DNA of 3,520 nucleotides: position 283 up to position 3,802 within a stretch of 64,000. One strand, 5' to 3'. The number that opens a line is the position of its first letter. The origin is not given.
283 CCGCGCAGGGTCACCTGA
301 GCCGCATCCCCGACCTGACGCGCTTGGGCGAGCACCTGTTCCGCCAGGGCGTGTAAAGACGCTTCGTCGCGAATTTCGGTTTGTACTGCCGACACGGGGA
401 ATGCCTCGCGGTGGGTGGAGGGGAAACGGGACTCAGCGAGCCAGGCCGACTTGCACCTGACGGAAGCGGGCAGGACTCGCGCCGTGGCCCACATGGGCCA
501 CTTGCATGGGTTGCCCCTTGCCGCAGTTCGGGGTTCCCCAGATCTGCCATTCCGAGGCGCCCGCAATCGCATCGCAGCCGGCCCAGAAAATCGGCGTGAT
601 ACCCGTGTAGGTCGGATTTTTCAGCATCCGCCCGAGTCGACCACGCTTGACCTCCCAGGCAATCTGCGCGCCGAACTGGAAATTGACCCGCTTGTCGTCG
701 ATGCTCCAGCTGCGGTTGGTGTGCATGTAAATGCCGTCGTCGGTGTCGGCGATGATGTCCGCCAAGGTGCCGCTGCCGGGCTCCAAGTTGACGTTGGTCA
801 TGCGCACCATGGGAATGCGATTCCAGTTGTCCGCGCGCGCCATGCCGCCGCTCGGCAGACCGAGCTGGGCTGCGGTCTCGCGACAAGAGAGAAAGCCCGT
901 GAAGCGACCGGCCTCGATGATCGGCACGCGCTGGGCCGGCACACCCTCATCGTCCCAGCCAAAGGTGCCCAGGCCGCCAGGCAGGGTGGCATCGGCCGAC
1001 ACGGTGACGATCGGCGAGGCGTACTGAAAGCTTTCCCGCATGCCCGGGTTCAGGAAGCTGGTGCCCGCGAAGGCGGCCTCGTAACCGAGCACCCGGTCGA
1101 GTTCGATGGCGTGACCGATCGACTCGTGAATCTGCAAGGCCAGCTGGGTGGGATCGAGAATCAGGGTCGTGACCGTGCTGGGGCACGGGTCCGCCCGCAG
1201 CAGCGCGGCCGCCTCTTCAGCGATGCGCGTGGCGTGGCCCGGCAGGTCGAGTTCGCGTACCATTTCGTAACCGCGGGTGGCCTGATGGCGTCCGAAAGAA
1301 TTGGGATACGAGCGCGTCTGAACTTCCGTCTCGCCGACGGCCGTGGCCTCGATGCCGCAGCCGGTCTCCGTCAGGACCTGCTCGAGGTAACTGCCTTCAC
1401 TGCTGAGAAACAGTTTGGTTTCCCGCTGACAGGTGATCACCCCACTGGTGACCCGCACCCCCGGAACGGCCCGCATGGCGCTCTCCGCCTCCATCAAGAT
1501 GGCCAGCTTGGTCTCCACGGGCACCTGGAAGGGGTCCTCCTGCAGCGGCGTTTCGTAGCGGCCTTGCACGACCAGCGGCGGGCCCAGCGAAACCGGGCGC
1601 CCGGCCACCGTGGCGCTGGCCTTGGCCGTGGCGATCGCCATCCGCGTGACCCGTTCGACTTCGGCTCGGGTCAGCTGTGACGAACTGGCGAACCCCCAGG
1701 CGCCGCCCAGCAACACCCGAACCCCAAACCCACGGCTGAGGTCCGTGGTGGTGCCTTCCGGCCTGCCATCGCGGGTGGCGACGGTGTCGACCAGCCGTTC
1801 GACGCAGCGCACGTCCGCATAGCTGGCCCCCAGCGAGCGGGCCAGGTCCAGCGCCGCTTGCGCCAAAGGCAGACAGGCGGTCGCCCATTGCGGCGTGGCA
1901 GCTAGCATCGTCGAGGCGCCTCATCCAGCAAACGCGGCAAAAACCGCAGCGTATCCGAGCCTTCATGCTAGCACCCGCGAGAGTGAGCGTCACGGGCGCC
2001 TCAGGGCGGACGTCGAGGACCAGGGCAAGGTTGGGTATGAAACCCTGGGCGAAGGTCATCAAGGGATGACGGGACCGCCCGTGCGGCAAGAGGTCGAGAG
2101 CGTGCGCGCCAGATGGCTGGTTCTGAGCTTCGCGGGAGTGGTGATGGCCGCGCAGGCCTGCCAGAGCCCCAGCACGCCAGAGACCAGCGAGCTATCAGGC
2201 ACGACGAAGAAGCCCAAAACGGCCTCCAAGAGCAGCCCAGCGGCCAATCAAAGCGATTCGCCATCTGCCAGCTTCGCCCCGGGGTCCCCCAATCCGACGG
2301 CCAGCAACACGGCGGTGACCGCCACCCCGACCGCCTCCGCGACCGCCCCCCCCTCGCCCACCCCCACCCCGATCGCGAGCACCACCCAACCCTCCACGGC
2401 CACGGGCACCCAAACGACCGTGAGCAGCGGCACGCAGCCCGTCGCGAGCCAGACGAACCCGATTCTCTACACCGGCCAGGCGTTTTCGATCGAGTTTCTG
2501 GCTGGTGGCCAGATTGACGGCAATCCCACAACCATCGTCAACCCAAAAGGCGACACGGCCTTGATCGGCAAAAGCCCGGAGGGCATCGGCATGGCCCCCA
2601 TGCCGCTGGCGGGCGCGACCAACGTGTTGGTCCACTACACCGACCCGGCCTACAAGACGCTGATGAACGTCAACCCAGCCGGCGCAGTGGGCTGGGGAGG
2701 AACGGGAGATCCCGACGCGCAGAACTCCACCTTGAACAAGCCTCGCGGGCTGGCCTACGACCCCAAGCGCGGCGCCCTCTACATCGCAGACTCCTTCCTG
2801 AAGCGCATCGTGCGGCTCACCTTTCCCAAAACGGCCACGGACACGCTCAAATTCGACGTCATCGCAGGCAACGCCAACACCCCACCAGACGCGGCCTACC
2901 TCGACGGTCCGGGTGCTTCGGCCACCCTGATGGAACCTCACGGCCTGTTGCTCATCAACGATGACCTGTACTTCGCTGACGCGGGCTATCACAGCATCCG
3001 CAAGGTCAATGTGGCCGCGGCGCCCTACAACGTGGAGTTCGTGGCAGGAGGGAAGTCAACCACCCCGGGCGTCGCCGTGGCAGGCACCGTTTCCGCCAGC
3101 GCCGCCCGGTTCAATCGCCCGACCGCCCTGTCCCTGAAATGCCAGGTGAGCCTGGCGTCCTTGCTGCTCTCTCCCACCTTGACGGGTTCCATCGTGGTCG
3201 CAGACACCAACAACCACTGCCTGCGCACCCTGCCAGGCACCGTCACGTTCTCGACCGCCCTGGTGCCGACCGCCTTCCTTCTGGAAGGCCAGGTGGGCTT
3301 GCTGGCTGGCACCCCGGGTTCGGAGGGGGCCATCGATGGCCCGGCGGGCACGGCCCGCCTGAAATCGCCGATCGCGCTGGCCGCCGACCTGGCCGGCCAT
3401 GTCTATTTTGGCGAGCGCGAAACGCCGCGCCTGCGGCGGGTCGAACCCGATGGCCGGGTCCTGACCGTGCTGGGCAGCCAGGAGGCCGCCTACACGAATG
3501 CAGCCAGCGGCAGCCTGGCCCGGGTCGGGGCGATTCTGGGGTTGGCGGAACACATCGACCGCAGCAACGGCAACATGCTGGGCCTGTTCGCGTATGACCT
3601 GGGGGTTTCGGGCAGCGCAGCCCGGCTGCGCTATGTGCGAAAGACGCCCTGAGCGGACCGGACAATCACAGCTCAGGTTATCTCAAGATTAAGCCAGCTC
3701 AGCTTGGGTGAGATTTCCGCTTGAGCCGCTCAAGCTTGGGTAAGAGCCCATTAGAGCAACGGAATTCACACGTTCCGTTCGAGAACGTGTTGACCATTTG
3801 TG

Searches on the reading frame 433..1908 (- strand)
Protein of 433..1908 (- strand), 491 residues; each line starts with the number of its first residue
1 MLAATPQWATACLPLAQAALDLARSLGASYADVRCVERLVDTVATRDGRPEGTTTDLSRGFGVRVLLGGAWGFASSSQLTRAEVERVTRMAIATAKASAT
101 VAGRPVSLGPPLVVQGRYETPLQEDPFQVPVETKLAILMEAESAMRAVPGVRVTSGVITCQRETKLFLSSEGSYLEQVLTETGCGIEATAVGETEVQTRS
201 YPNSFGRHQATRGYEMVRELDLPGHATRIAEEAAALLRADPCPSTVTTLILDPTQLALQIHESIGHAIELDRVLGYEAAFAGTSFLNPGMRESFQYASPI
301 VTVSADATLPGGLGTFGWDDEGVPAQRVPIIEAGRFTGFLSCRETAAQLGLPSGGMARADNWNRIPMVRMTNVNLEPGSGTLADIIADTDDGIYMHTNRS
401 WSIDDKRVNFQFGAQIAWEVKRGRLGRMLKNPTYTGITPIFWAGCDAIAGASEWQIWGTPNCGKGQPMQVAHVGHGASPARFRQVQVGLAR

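Call 70: search_protein_families(library=pfam, proteins=[window:433-1908:-], max_evalue=0.00001)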
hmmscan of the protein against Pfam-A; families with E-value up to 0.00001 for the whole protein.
window:433-1908:- (491 aa): 3 families
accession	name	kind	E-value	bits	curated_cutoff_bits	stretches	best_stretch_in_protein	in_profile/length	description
PF19289.4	PmbA_TldD_3rd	-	6e-39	133.9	22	1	247-464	4-203/220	PmbA/TldA metallopeptidase C-terminal domain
PF01523.21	PmbA_TldD_1st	-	1.3e-12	48.1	20.9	1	31-95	1-65/65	PmbA/TldA metallopeptidase domain 1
PF19290.4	PmbA_TldD_2nd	-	2.7e-11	44.3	20.9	1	125-236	2-104/109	PmbA/TldA metallopeptidase central domain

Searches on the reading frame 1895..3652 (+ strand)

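Call 70: search_protein_families(library=pfam, proteins=[window:1895-3652:+], max_evalue=0.00001)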
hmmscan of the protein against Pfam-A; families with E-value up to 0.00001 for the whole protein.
window:1895-3652:+ (585 aa): 2 families
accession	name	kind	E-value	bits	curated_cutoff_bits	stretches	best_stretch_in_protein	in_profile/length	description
PF25021.1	TEN_NHL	-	9.2e-10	38.5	27.1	0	286-415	77-209/357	Teneurin NHL domain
PF01436.27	NHL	-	5.3e-08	33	20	0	431-444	13-26/28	NHL repeat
